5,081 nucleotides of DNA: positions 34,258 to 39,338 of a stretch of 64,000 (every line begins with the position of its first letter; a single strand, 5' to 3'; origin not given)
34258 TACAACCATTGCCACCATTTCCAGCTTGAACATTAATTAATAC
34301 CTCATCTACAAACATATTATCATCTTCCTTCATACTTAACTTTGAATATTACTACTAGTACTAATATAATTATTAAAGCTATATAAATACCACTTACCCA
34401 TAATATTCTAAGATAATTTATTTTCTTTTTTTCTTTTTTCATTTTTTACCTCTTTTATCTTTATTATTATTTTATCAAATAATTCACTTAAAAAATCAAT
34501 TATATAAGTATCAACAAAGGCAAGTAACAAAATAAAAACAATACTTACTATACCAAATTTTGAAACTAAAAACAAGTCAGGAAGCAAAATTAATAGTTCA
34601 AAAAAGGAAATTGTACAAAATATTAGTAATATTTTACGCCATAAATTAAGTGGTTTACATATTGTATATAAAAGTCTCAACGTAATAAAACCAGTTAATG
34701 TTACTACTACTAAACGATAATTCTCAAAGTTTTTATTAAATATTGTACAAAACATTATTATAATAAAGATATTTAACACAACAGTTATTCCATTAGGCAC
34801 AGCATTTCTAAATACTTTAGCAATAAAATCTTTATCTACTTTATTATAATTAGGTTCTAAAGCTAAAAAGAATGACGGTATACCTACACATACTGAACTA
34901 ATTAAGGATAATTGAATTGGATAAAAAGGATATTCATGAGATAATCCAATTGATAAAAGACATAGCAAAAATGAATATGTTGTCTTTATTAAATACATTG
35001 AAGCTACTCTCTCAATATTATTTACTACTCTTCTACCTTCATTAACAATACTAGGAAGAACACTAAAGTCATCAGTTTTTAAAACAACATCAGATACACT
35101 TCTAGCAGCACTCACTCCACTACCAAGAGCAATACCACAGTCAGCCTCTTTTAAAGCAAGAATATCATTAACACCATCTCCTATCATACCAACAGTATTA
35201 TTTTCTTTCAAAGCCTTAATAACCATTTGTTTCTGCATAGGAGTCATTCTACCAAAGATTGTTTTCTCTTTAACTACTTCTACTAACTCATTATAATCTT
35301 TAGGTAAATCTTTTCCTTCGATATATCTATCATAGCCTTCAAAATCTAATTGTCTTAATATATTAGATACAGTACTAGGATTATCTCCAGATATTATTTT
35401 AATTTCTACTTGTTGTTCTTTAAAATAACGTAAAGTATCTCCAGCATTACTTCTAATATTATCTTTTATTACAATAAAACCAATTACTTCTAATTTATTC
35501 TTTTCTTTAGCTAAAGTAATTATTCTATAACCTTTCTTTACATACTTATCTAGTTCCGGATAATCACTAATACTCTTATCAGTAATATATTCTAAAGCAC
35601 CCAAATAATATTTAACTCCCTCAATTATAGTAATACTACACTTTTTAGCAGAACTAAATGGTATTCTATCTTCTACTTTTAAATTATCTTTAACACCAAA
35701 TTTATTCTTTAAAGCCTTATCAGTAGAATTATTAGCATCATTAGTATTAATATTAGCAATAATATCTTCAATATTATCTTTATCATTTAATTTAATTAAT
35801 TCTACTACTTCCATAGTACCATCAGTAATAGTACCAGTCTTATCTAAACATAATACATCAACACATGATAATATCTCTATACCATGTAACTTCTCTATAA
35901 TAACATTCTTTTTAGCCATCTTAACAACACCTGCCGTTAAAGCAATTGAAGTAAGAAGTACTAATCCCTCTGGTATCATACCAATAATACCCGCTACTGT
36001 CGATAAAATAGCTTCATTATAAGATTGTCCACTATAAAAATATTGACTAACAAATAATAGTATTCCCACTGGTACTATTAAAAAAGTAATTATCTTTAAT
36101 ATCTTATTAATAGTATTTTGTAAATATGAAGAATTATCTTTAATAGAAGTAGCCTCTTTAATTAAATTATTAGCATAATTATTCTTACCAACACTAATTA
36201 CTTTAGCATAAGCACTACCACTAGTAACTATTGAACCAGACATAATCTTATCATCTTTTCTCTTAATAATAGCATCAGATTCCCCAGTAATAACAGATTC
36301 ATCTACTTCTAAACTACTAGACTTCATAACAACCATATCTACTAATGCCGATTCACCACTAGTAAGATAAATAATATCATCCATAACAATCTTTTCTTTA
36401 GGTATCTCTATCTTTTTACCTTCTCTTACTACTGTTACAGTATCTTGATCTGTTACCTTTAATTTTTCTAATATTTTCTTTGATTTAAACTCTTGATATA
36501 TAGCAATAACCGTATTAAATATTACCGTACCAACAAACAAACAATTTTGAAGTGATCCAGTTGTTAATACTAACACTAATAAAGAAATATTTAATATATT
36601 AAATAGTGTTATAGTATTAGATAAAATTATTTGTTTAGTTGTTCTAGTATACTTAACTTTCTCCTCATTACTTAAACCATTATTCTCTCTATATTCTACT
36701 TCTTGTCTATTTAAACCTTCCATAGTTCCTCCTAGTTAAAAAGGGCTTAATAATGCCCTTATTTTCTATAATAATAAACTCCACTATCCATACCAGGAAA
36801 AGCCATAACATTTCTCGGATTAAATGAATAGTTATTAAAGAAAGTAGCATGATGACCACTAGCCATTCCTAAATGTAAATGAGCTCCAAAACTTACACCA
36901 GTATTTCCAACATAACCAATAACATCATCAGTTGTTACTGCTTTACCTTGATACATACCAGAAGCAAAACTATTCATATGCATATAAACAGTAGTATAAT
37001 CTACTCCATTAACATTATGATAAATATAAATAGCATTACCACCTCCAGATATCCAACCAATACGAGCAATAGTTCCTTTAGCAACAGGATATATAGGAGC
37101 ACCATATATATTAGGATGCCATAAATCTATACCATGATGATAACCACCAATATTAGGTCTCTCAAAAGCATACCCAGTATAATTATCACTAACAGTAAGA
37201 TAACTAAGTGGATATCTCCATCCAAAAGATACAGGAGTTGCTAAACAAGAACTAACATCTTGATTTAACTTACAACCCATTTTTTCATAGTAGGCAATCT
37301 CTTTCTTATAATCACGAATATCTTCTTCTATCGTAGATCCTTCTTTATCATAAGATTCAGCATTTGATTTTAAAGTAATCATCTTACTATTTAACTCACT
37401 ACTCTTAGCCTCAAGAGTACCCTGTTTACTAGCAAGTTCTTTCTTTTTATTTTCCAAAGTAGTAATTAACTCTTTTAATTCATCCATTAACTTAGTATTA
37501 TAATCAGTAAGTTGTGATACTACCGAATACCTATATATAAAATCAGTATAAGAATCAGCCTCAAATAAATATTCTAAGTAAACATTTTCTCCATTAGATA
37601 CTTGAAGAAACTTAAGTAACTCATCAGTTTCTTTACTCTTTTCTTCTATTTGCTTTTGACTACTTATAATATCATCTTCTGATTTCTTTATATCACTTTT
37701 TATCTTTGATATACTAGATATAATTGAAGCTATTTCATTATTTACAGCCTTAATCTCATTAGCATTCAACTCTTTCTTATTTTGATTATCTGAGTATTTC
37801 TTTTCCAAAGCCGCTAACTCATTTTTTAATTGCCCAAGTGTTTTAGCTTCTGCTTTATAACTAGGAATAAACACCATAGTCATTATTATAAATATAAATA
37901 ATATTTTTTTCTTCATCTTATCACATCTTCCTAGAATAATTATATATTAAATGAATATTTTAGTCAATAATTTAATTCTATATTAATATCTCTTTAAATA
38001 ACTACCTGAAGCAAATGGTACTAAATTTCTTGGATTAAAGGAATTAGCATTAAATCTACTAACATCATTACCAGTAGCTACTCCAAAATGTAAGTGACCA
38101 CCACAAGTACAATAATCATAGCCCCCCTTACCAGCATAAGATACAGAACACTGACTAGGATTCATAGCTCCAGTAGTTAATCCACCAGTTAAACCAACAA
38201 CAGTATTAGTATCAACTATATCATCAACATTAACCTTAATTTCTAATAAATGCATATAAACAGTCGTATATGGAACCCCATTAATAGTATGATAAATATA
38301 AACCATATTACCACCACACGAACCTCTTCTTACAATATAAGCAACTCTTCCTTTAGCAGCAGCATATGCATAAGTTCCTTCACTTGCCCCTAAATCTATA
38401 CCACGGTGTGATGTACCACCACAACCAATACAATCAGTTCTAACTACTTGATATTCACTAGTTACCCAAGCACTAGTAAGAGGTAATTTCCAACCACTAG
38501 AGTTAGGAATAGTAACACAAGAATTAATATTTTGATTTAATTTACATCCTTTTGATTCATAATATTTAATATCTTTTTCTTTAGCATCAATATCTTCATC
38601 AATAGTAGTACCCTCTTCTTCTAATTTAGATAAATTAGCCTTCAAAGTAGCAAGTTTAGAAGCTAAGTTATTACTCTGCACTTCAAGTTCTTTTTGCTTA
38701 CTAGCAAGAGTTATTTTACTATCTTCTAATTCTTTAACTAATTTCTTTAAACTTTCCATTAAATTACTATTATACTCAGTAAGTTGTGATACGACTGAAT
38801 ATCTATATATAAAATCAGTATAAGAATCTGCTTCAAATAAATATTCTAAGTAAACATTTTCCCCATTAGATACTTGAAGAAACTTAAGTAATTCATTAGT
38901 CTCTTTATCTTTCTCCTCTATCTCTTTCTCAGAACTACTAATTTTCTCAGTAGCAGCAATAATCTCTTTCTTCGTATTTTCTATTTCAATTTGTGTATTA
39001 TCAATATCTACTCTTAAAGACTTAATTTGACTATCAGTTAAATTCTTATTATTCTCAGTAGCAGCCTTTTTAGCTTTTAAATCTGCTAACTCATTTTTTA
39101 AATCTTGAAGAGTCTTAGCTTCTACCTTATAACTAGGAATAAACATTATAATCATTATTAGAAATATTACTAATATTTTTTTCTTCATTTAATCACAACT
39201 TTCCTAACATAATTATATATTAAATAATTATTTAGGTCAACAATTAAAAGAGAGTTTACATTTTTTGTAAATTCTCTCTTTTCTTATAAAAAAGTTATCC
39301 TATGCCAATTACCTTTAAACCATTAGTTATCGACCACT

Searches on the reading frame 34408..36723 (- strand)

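Call 63: search_protein_families(library=pfam, max_evalue=1e-12, proteins=[window:34408-36723:-])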
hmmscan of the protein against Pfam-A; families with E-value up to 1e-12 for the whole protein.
window:34408-36723:- (771 aa): 2 families
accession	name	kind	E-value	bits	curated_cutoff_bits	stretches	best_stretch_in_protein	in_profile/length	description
PF00122.25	E1-E2_ATPase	-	8e-42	143.2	28.1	1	93-272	4-181/181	E1-E2 ATPase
PF00702.32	Hydrolase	-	2e-20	74.5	26.4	1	288-528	1-191/191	haloacid dehalogenase-like hydrolase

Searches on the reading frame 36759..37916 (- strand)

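Call 64: search_protein_families(library=pfam, max_evalue=1e-10, proteins=[window:36759-37916:-])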
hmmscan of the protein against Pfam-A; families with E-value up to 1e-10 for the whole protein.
window:36759-37916:- (385 aa): 2 families
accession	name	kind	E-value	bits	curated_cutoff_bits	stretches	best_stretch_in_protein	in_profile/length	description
PF01551.29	Peptidase_M23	-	5.3e-17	62.2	28.7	1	259-354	2-90/96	Peptidase family M23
PF24568.1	CC_PcsB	-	1.4e-12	47.7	27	1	85-157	3-75/75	Peptidoglycan hydrolase PcsB, coiled-coil domain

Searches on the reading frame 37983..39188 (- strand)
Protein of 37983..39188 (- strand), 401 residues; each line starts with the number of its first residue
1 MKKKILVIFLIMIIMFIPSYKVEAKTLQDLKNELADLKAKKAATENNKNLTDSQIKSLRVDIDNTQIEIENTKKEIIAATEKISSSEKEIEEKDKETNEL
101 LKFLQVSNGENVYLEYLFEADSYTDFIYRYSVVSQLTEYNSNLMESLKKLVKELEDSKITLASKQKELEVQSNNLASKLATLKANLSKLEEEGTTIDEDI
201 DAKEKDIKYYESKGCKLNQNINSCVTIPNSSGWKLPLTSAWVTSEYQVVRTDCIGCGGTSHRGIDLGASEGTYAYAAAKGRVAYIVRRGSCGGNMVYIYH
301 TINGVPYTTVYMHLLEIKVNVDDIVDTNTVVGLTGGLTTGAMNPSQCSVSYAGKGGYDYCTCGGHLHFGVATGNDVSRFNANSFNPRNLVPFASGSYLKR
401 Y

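Call 63: search_protein_families(library=pfam, max_evalue=1e-12, proteins=[window:37983-39188:-])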
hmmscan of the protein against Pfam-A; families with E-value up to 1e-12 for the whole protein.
window:37983-39188:- (401 aa): 2 families
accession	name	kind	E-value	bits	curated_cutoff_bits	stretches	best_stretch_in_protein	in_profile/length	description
PF01551.29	Peptidase_M23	-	1.6e-14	54.3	28.7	1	260-370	2-87/96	Peptidase family M23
PF24568.1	CC_PcsB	-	1.8e-13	50.6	27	1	83-156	1-74/75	Peptidoglycan hydrolase PcsB, coiled-coil domain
